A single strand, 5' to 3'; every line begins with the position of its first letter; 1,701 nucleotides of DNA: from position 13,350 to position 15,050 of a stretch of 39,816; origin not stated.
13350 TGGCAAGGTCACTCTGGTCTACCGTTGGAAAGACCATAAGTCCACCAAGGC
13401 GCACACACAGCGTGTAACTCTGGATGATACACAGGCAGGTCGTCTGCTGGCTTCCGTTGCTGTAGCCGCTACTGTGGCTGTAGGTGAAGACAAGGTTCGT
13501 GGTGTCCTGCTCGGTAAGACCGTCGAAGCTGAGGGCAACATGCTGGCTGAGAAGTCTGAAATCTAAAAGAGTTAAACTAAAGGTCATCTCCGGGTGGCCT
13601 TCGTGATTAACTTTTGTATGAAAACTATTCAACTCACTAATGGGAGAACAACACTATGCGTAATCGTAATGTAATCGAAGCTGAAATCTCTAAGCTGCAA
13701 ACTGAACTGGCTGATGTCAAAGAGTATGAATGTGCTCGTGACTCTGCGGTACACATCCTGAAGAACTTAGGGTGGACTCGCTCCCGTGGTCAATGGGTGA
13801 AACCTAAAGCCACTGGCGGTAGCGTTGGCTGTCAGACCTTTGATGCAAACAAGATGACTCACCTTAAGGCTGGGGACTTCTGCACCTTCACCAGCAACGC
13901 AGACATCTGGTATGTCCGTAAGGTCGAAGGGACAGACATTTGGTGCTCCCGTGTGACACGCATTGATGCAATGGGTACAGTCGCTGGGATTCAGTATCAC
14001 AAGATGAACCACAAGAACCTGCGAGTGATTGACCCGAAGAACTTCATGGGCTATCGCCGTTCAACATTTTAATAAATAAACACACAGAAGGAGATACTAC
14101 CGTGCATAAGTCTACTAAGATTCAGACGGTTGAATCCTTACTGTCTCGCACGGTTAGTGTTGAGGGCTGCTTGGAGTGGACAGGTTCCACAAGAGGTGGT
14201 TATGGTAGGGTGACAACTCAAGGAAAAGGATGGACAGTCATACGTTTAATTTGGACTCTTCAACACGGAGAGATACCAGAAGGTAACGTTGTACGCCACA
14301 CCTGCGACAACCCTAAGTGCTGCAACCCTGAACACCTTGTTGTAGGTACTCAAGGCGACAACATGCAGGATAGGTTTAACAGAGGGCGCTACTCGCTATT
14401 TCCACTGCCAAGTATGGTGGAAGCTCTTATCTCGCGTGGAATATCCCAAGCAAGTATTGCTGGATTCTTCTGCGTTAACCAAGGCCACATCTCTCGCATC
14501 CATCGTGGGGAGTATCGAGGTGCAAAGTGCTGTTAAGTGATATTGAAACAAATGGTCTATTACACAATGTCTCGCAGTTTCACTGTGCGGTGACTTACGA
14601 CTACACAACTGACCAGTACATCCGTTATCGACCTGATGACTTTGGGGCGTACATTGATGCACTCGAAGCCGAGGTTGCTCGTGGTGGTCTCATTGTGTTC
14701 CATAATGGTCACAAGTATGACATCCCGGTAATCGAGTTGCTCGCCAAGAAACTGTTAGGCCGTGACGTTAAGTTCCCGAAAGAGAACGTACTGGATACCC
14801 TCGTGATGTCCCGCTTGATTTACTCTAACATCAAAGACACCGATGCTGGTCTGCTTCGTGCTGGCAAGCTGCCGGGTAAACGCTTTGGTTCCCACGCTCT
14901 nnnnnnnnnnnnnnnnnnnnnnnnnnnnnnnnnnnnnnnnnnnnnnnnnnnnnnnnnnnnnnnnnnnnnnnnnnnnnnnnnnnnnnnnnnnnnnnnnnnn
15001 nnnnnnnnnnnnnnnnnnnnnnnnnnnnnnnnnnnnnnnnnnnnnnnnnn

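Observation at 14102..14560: HNH homing endonuclease abutting and overlapping the start of the DNA polymerase gene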

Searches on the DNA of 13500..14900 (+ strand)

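Call 4: search_dna_similar(query=window:13600-14900:+, collection=phages, mode=near, max_rows=40)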
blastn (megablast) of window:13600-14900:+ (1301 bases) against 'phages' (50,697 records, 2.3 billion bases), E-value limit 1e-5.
Records with a match: 93; places in all: 93; records where one place covers at least 80% of the query: 0.
Best place of each record, by identity: 95-99% 5; 90-95% 62; 80-90% 20; 60-80% 6.
By first word of the organism name: Yersinia 39; Escherichia 20; Salmonella 16; Klebsiella 5; Pectobacterium 3; Erwinia 3; Kluyvera 2; Shigella 2; Enterobacter 2; Rahnella 1.
By host as written in the record: Yersinia pestis 31; Escherichia coli 7; - 6; Yersinia pseudotuberculosis 4; Escherichia coli K-12 3; Salmonella sp. 3; Salmonella enterica Hadar 2; Salmonella enterica serovar Cerro 87 2; and 25 more.
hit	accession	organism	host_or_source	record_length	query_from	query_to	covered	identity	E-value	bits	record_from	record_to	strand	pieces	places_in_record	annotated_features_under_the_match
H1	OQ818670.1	Salmonella phage SWJM-03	Salmonella enterica subsp. enterica ...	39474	1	1301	65%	94.5%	0e+0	1305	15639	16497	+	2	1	hypothetical protein | DNA-directed DNA polymerase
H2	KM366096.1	Salmonella phage BP12A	Salmonella enterica Hadar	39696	1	1301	64%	95.1%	0e+0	1316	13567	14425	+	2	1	hypothetical protein | DNA polymerase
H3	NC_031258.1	Salmonella phage BP12A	Salmonella enterica Hadar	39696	1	1301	64%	95.1%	0e+0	1316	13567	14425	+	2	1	hypothetical protein | DNA polymerase I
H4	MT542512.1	Escherichia phage PhiV-1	Escherichia coli K-12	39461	1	1301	65%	91.5%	8e-170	1167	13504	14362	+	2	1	hypothetical protein (x2)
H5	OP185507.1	Salmonella phage JSS2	Salmonella enterica serovar Cerro 87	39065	1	1301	65%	90.8%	4e-168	1133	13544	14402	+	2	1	hypothetical protein | DNA polymerase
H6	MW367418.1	Pectobacterium phage PcCB251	Pectobacterium sp. Pc251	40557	1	1301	63%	94.3%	0e+0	1248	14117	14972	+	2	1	hypothetical protein | DNA-directed DNA polymerase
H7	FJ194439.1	Kluyvera phage Kvp1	-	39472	33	1301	63%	93.3%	0e+0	1199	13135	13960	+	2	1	4.7: conserved hypothetical protein | 5: DNA polymerase | promoter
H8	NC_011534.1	Kluyvera phage Kvp1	Kluyvera cryocrescens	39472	33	1301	63%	93.3%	0e+0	1199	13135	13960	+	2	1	4.7: hypothetical protein | 5: DNA polymerase I | promoter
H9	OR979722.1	Escherichia phage ETEP21B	Escherichia coli ET14 (enterotoxigenic)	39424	1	1301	65%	89.2%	2e-166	1056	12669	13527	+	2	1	hypothetical protein | putative DNA polymerase | promoter | ribosome_binding_site (x2)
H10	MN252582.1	Salmonella phage LPST144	Salmonella enterica subsp. enterica ...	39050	1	1301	65%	89.0%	4e-163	1044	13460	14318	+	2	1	hypothetical protein | DNA polymerase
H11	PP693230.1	Salmonella phage DS_BP2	Salmonella sp.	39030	1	1301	65%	88.8%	2e-161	1039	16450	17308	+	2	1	hypothetical protein | DNA-directed DNA polymerase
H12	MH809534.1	Yersinia phage PYPS50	Yersinia pseudotuberculosis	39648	1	1301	62%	93.1%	2e-176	1183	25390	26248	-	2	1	hypothetical protein | DNA-directed DNA polymerase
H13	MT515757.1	Yersinia phage PYps50T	Yersinia pseudotuberculosis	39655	1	1301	62%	93.1%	2e-176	1183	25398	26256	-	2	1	hypothetical protein | DNA-directed DNA polymerase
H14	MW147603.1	Yersinia phage PYps49T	Yersinia pseudotuberculosis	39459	1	1301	62%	93.1%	2e-176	1183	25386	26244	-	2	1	hypothetical protein | DNA-directed DNA polymerase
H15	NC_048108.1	Yersinia phage PYPS50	Yersinia pseudotuberculosis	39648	1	1301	62%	93.1%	2e-176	1183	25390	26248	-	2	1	hypothetical protein | DNA polymerase I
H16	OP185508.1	Salmonella phage JSS1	Salmonella enterica serovar Cerro 87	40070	1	1301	65%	88.1%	2e-166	1006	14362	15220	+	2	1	hypothetical protein | DNA-directed DNA polymerase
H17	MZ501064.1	Escherichia phage ErnstBeyeler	Escherichia coli K-12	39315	1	1301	64%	88.4%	2e-171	1006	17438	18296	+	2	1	hypothetical protein | DNA polymerase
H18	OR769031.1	Escherichia phage Carena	Escherichia coli HER 1036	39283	1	1301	63%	89.7%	0e+0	1050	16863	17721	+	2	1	hypothetical protein | DNA polymerase I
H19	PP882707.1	Escherichia phage vB_EcoS_P1338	Escherichia coli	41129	1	1301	62%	90.7%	0e+0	1078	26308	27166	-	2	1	hypothetical protein | DNA polymerase I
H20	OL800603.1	Salmonella phage vB_STy-RN5i1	Salmonella enterica serovar Typhimurium ...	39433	1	1301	62%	90.3%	0e+0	1059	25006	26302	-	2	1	endonuclease VII | hypothetical protein | DNA polymerase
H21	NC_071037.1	Salmonella phage vB_STy-RN5i1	Salmonella enterica serovar Typhimurium ...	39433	1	1301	62%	90.3%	0e+0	1059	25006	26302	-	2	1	endonuclease VII | hypothetical protein | DNA polymerase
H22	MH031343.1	Escherichia phage vB_EcoP_S523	Escherichia coli MC1061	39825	4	1301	62%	90.7%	0e+0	1073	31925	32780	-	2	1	hypothetical protein | DNA polymerase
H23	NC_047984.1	Escherichia phage vB_EcoP_S523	Escherichia coli MC1061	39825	4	1301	62%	90.7%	0e+0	1073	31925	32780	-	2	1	hypothetical protein | DNA polymerase I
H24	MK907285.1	Salmonella phage vB_SalM-LPST153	Salmonella enterica subsp. enterica ...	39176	4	1301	62%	90.1%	4e-163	1044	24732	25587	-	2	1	hypothetical protein | DNA polymerase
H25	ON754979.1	Salmonella phage vB_SalM_PC127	Salmonella sp.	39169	1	1301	62%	89.1%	6e-171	1009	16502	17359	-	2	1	hypothetical protein | DNA-directed DNA polymerase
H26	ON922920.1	Salmonella phage vB_SalS_PC192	Salmonella sp.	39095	1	1301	62%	89.1%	6e-171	1009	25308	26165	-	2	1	hypothetical protein | DNA-directed DNA polymerase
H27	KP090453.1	Escherichia phage P483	Escherichia coli DE48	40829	1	1301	62%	87.9%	4e-153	950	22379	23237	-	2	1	hypothetical protein | DNA polymerase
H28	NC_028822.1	Escherichia phage P483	Escherichia coli DE48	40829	1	1301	62%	87.9%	4e-153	950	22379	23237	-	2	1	hypothetical protein | DNA polymerase I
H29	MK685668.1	Shigella phage VB_Ship_A7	Shigella flexneri A7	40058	4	1301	62%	88.3%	8e-155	962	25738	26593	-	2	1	hypothetical protein | DNA polymerase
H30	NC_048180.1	Shigella phage VB_Ship_A7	Shigella flexneri A7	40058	4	1301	62%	88.3%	8e-155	962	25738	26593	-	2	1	hypothetical protein | DNA polymerase I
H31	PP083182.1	Escherichia phage P151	Escherichia coli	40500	1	1301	48%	88.8%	4e-108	762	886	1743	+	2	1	hypothetical protein | DNA-directed DNA polymerase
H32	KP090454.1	Escherichia phage P694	Escherichia coli DE69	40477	1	1301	44%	95.3%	8e-155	901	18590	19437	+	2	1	hypothetical protein | DNA polymerase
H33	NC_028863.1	Escherichia phage P694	Escherichia coli DE69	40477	1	1301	44%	95.3%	8e-155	901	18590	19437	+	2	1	hypothetical protein | DNA polymerase I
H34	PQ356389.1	Salmonella phage vB_CECAV_058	Salmonella enterica subps. enterica ...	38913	1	1301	44%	94.0%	2e-161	864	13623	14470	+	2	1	hypothetical protein | DNA polymerase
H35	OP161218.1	Yersinia phage vB_YenP_WW1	Yersinia enterocolitica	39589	4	1301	46%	88.0%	2e-111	712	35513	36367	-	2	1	hypothetical protein | DNA polymerase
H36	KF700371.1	Erwinia phage FE44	Erwinia sp. 60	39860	1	1301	44%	93.3%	2e-161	838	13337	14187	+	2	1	hypothetical protein | DNA polymerase | promoter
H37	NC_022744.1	Erwinia phage FE44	Erwinia sp. 60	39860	1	1301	44%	93.3%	2e-161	838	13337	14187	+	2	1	hypothetical protein | DNA polymerase I | promoter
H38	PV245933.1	Escherichia phage nasanit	Escherichia coli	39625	1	1301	44%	91.4%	4e-113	778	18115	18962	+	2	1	hypothetical protein | DNA polymerase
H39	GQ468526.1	Escherichia phage 285P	Escherichia coli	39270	1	1301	42%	93.6%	8e-155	810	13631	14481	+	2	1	4.7: gp4.7 | 5: gp5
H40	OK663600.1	Enterobacter phage vB_SEqdws-315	Salmonella sp. CMCC50115; Escherichia ...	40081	1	1301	42%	93.6%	8e-155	810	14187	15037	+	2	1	hypothetical protein | DNA polymerase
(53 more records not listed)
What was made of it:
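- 14085..14526 (+): The 442-bp insert relative to HNH-less Berlinviruses. BLAST span of 1301 nt in the window against 859 nt in relatives (call 4).
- The size difference is 442 bp (call 4). The gene is absent from nearly all Berlinviruses: none of the 93 records hit in call 4.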

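Call 6: get_annotated_region(hit=H2, flank=1500)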
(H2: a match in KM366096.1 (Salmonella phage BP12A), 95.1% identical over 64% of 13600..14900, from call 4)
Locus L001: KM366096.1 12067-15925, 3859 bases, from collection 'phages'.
description: Salmonella phage BP12A, complete genome.
organism: Salmonella phage BP12A (NCBI taxid 1543199)
taxonomy: Viruses; Duplodnaviria; Heunggongvirae; Uroviricota; Caudoviricetes; Autographiviridae; Studiervirinae; Berlinvirus; Berlinvirus BP12A
host: Salmonella enterica Hadar; source: sewage; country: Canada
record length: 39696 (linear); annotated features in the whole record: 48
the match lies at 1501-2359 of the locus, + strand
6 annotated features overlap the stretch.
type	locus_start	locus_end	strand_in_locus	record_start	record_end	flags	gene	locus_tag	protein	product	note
CDS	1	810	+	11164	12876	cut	-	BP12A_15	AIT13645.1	DNA primase/helicase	-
CDS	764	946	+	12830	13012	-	-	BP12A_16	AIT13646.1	hypothetical protein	-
CDS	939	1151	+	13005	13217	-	-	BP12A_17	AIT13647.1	hypothetical protein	-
CDS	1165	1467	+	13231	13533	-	-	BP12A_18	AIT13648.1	hypothetical protein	-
CDS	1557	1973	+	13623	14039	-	-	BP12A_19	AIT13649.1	hypothetical protein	-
CDS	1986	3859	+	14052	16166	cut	-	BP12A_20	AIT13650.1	DNA polymerase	-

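Call 7: get_annotated_region(hit=H20, flank=1500)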
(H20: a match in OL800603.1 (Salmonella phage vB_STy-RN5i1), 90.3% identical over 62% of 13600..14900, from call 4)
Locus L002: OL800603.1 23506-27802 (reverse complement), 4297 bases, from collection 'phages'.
description: Salmonella phage vB_STy-RN5i1, complete genome.
organism: Salmonella phage vB_STy-RN5i1 (NCBI taxid 2910951)
taxonomy: Viruses; Duplodnaviria; Heunggongvirae; Uroviricota; Caudoviricetes; Autographiviridae; Studiervirinae; Berlinvirus; Berlinvirus RN5i1
host: Salmonella enterica serovar Typhimurium strain ATCC 13311 DMST 562; source: -; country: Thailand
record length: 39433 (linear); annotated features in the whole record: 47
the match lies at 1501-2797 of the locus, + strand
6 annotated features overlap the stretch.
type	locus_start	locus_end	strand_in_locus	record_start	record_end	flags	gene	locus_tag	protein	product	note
CDS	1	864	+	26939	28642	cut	-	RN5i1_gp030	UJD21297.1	DNA primase/helicase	RN5i1_ORF030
CDS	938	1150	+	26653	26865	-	-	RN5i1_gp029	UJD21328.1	hypothetical protein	RN5i1_ORF029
CDS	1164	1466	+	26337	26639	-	-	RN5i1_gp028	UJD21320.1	inhibitor of host toxin/antitoxin system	RN5i1_ORF028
CDS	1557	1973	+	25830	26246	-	-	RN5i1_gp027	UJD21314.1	hypothetical protein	RN5i1_ORF027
CDS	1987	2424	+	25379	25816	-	-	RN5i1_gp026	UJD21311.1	endonuclease VII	RN5i1_ORF026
CDS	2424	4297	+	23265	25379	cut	-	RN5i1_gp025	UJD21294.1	DNA polymerase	RN5i1_ORF025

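Call 19: search_dna_similar(query=L003:1100-2500:+, collection=phages, mode=near, max_rows=60, rows=spread)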
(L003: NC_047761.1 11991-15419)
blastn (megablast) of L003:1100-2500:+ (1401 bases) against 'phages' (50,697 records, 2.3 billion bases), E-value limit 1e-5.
Records with a match: 619; places in all: 649; records where one place covers at least 80% of the query: 32.
Best place of each record, by identity: >=99% 2; 95-99% 8; 90-95% 360; 80-90% 178; 60-80% 71.
By first word of the organism name: Klebsiella 386; Escherichia 73; Salmonella 47; Yersinia 24; Enterobacter 12; Erwinia 11; Enterobacteria 10; Pectobacterium 9; Kayfunavirus 9; Dickeya 7; and 13 more.
By host as written in the record: Klebsiella pneumoniae 195; - 95; Escherichia coli 43; Klebsiella pneumoniae 135080 30; Salmonella enterica subsp. enterica serovar Typhi 23; Klebsiella sp. 10; Klebsiella michiganensis 10; Salmonella enterica subsp. enterica serovar Typhi strain BRD948 9; and 138 more.
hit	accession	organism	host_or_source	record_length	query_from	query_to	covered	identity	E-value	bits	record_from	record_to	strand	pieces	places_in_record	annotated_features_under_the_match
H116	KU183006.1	Klebsiella phage vB_KpnP_IME205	Hospital sewage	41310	1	1401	100%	100.0%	0e+0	2588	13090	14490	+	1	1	DNA polymerase | hypothetical protein (x3)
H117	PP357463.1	Klebsiella phage 175014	Klebsiella pneumoniae 135080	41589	1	1401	100%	92.9%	0e+0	2036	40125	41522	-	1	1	hypothetical protein (x2)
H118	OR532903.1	Klebsiella phage RCIP0109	Klebsiella pneumoniae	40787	1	1401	100%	90.4%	0e+0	1836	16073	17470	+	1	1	DNA-directed DNA polymerase | hypothetical protein (x3)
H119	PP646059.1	Klebsiella phage p9676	Klebsiella pneumoniae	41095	1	1401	84%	89.9%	0e+0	1510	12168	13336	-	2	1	DNA polymerase | hypothetical protein (x3)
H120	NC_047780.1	Klebsiella phage vB_KpnP_PRA33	Klebsiella pneumoniae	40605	1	1401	69%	92.0%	0e+0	1358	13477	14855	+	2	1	DNA polymerase I | hypothetical protein (x3)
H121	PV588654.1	Klebsiella phage MHM-TASP32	Klebsiella pneumoniae TASP32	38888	1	1401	70%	90.0%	0e+0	1272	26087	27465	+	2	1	hypothetical protein (x4)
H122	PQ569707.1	Klebsiella phage vB_Kpn_K74_evo5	Klebsiella pneumoniae K80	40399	3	1401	69%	91.3%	0e+0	1322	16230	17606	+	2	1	DNA polymerase I | hypothetical protein (x2)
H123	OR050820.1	Klebsiella phage HZJ31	Klebsiella pneumoniae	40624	1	1401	70%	90.3%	0e+0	1280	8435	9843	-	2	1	DNA polymerase I | endonuclease VII | hypothetical protein (x2)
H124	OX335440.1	Klebsiella phage cp46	Sewage and Seine river water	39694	1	1401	70%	89.9%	0e+0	1265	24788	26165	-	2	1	record has no annotation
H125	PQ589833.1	Klebsiella phage pK2420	Klebsiella pneumoniae K2420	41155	1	1401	69%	90.8%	0e+0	1298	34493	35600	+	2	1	DNA polymerase | inhibitor of toxin/antitoxin system | hypothetical protein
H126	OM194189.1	Klebsiella phage Shaphc-9226R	Klebsiella pneumoniae kp1604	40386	1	1401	69%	90.8%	0e+0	1294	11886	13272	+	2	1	record has no annotation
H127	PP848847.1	Klebsiella phage vB_Kpn24-P1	Klebsiella pneumoniae Kpn24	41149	1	1401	70%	90.3%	0e+0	1271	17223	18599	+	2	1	DNA polymerase I | hypothetical protein (x3)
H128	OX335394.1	Klebsiella phage cp27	Sewage and Seine river water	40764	1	1401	69%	90.5%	0e+0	1281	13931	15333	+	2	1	record has no annotation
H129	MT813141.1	Klebsiella phage NL_ZS_2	Klebsiella pneumoniae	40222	1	1401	69%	90.4%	0e+0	1275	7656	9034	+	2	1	DNA-directed DNA polymerase | hypothetical protein (x2) | inhibitor of host toxin/antitoxin system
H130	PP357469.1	Klebsiella phage 175020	Klebsiella pneumoniae 135080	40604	1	1401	70%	89.4%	0e+0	1232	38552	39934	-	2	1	hypothetical protein (x4)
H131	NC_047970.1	Klebsiella phage KP32_isolate 195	Klebsiella pneumoniae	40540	1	1401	69%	90.3%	0e+0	1270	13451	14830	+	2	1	DNA polymerase I | hypothetical protein (x2) | tail tubular A-like protein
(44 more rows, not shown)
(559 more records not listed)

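Call 28: get_annotated_region(hit=H12, flank=2500)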
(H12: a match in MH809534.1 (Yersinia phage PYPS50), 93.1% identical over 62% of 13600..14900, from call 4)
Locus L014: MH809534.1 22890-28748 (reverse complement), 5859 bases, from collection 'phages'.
description: Yersinia phage PYPS50, complete genome.
organism: Yersinia phage PYPS50 (NCBI taxid 2321391)
taxonomy: Viruses; Duplodnaviria; Heunggongvirae; Uroviricota; Caudoviricetes; Autographiviridae; Studiervirinae; Berlinvirus; Berlinvirus PYPS50
host: Yersinia pseudotuberculosis; source: -; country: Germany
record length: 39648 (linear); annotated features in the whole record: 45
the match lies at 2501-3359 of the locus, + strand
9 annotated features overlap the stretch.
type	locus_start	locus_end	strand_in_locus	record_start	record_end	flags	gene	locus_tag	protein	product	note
CDS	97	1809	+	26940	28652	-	-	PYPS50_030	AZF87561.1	primase/helicase protein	GP030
CDS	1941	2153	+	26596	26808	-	-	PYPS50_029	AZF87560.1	hypothetical protein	GP029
CDS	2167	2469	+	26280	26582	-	-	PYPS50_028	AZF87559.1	tail tubular A-like protein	GP028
CDS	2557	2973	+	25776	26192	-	-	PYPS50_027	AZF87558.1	hypothetical protein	GP027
CDS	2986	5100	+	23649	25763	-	-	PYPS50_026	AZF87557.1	DNA-directed DNA polymerase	GP026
CDS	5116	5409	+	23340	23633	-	-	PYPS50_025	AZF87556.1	HNS binding protein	GP025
CDS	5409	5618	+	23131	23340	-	-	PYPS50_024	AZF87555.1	HNS binding protein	GP024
CDS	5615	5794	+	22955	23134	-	-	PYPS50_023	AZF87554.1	inihibitor of recBCD nuclease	GP023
CDS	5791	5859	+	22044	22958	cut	-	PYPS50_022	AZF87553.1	exonuclease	GP022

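Call 29: get_annotated_region(hit=H39, flank=2500)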
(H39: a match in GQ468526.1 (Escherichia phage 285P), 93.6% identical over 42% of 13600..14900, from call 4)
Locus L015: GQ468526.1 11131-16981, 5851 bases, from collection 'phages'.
description: Enterobacteria phage 285P, complete genome.
organism: Escherichia phage 285P (NCBI taxid 669008)
taxonomy: Viruses; Duplodnaviria; Heunggongvirae; Uroviricota; Caudoviricetes; Autographiviridae; Studiervirinae; Berlinvirus; Berlinvirus 285P
host: Escherichia coli; source: -; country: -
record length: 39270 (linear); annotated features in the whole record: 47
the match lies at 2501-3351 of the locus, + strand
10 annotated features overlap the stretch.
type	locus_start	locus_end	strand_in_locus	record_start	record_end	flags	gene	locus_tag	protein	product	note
CDS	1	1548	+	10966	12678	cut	4a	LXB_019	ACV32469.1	gp4a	-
CDS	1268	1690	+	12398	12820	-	4.2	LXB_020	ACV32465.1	gp4.2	-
CDS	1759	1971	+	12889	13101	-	4.3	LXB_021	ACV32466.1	gp4.3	-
CDS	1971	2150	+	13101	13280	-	-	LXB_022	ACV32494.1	unknown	-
CDS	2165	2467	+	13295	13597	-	4.5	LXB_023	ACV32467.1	gp4.5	-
CDS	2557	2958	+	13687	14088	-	4.7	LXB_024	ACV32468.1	gp4.7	-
CDS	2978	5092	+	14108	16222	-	5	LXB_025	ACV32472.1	gp5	-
CDS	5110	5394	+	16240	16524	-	5.5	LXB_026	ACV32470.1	gp5.5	-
CDS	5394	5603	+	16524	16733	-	5.7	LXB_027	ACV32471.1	gp5.7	-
CDS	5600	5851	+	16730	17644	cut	6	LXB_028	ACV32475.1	gp6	-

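Call 30: get_annotated_region(hit=H36, flank=2500)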
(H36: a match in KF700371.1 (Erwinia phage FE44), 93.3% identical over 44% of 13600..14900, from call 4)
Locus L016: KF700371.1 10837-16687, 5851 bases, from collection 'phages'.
description: Erwinia phage FE44, complete genome.
organism: Erwinia phage FE44 (NCBI taxid 1407608)
taxonomy: Viruses; Duplodnaviria; Heunggongvirae; Uroviricota; Caudoviricetes; Autographiviridae; Studiervirinae; Berlinvirus; Berlinvirus FE44
host: Erwinia sp. 60; source: contaminations of T2 phage stocks; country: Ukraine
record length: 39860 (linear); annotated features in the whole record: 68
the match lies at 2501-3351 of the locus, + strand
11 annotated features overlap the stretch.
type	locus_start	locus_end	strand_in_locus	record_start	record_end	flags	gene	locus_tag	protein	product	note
CDS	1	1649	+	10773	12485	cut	-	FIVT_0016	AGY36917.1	DNA primase/helicase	4A; similar to ADQ83170 DNA primase/helicase [Yersinia phage Yep-phi]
regulatory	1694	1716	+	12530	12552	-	-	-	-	promoter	phage-specific promoter; discovered using PHIRE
CDS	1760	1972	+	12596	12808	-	-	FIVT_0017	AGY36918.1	hypothetical protein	4.3; similar to YP_002003471 gp4.3 [Enterobacteria phage BA14]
CDS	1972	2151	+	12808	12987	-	-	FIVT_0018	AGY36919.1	hypothetical protein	similar to YP_002003472 unknown product [Enterobacteria phage BA14]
CDS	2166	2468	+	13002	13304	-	-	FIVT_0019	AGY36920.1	hypothetical protein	4.5; similar to YP_002003473 gp4.5 [Enterobacteria phage BA14]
regulatory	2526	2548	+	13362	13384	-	-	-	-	promoter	phage-specific promoter; discovered using PHIRE; proximity to downstream gene raises questions about relevance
CDS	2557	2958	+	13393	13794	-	-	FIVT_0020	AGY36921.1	hypothetical protein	4.7; similar to YP_004300558 gp4.7 [Enterobacteria phage 285P]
CDS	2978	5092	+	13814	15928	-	-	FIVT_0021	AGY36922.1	DNA polymerase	5; similar to NP_041982 DNA polymerase [Enterobacteria phage T7]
CDS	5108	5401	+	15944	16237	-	-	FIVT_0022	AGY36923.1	hypothetical protein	5.5; similar to YP_002003477 gp5.5 [Enterobacteria phage BA14]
CDS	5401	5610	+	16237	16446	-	-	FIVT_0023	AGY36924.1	hypothetical protein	5.7; similar to YP_002003478 gp5.7 [Enterobacteria phage BA14]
CDS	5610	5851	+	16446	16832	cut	-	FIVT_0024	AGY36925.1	hypothetical protein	7.7; similar to YP_002003969 gp7.7 [Enterobacteria phage 13a]; putative homing endonuclease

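Call 31: get_annotated_region(hit=H7, flank=2500)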
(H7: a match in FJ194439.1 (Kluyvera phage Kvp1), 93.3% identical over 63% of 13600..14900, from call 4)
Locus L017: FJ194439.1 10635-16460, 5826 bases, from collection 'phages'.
description: Kluyvera phage Kvp1, complete sequence.
organism: Kluyvera phage Kvp1 (NCBI taxid 47049)
taxonomy: Viruses; Duplodnaviria; Heunggongvirae; Uroviricota; Caudoviricetes; Autographiviridae; Studiervirinae; Berlinvirus; Berlinvirus Kvp1
host: -; source: -; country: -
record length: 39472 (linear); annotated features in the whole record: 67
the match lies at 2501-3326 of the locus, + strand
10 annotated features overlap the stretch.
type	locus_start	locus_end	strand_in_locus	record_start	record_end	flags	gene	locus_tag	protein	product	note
CDS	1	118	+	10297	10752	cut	3.5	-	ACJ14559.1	N-acetylmuramoyl-L-alanine amidase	similar to YP_918995.1 N-acetylmuramoyl-L-alanine amidase [Yersinia phage Berlin]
regulatory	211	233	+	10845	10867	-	-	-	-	promoter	Kvp1 promoter phi4A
CDS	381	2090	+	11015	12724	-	4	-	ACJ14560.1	DNA primase/helicase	similar to YP_918996.1 DNA primase/helicase [Yersinia phage Berlin]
CDS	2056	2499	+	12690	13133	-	2.8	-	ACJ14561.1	probable HNH endonuclease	similar to NP_041971.1 hypothetical protein T7p19 [Enterobacteria phage T7], gene 2.8 product homing endonuclease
regulatory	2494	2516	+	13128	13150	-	-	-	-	promoter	Kvp1 promoter phi4.7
CDS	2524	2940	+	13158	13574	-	4.7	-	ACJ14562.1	conserved hypothetical protein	similar to NP_041981.1 hypothetical protein T7p28 [Enterobacteria phage T7]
CDS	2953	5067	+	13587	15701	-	5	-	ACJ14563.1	DNA polymerase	similar to YP_919001.1 DNA polymerase [Yersinia phage Berlin]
CDS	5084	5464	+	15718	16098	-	5.3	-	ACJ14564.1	conserved hypothetical protein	similar to NP_041983.1 hypothetical protein T7p30 [Enterobacteria phage T7]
CDS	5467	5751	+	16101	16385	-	5.5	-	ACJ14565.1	conserved hypothetical protein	similar to YP_919003.1 phage T7 superfamily gene 5.5 protein [Yersinia phage Berlin]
CDS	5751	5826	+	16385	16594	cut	5.7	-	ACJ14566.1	conserved hypothetical protein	similar to YP_919004.1 phage T7 superfamily gene 5.7 protein [Yersinia phage Berlin]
